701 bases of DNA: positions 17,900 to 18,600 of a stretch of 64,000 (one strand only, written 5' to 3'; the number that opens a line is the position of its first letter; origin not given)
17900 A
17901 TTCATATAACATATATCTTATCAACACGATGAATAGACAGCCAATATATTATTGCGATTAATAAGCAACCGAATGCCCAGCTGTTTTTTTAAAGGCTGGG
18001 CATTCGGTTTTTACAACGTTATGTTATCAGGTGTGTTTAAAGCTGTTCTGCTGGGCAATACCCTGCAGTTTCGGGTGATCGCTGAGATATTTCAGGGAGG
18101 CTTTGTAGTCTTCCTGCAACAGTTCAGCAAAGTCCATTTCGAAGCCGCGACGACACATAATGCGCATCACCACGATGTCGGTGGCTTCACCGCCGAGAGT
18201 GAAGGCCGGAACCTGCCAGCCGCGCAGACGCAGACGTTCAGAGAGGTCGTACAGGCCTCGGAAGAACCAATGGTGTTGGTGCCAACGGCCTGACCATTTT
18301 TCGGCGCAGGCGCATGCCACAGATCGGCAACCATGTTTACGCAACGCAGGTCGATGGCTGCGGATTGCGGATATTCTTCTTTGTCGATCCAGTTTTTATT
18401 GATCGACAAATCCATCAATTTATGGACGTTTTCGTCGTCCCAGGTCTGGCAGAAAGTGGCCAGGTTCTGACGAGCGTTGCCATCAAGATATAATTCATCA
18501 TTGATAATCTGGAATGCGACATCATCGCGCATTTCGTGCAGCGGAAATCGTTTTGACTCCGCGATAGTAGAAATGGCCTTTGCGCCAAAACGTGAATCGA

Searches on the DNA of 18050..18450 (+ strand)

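Call 37: search_dna_similar(query=window:18050-18450:+, collection=ecoli_genomes, mode=near, max_rows=8)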
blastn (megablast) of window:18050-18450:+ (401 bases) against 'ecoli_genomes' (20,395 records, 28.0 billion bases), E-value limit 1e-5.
Records with a match: 5431; places in all: 21670; records where one place covers at least 80% of the query: 9.
Genomes with a match: 5425 of 5426; with a place that covers at least 80% of the query: 9. Places per genome that has any: lowest 2, median 4, highest 7. On chromosomes: 21659 places; on plasmids: 11.
Best place of each record, by identity: >=99% 4854; 95-99% 575; 90-95% 2.
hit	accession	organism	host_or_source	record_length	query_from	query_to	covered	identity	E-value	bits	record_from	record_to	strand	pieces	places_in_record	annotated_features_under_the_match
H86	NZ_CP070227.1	Escherichia coli strain JA0072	not applicable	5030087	1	401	100%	98.5%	3e-99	720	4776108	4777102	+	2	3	glutamate decarboxylase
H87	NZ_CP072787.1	Escherichia coli strain NC101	Murine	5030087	1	401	100%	98.5%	3e-99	720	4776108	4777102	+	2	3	glutamate decarboxylase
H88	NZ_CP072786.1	Escherichia coli strain JA0257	not applicable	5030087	1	401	100%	98.5%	3e-99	720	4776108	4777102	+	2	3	glutamate decarboxylase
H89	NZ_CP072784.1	Escherichia coli strain JA0266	not applicable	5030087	1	401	100%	98.5%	3e-99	720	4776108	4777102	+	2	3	glutamate decarboxylase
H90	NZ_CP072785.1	Escherichia coli strain JA0265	not applicable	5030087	1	401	100%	98.5%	3e-99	720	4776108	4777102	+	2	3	glutamate decarboxylase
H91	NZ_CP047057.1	Escherichia coli NC101 strain NC101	Mus musculus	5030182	1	401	100%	98.5%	3e-99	720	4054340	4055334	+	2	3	glutamate decarboxylase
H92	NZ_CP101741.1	Escherichia coli strain FY26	avian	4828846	1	401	100%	98.5%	1e-97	719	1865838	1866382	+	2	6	glutamate decarboxylase (x2)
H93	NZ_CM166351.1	Escherichia coli strain CH4790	Homo sapiens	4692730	1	401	100%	97.3%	3e-99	692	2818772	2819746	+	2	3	pyridoxal-dependent decarboxylase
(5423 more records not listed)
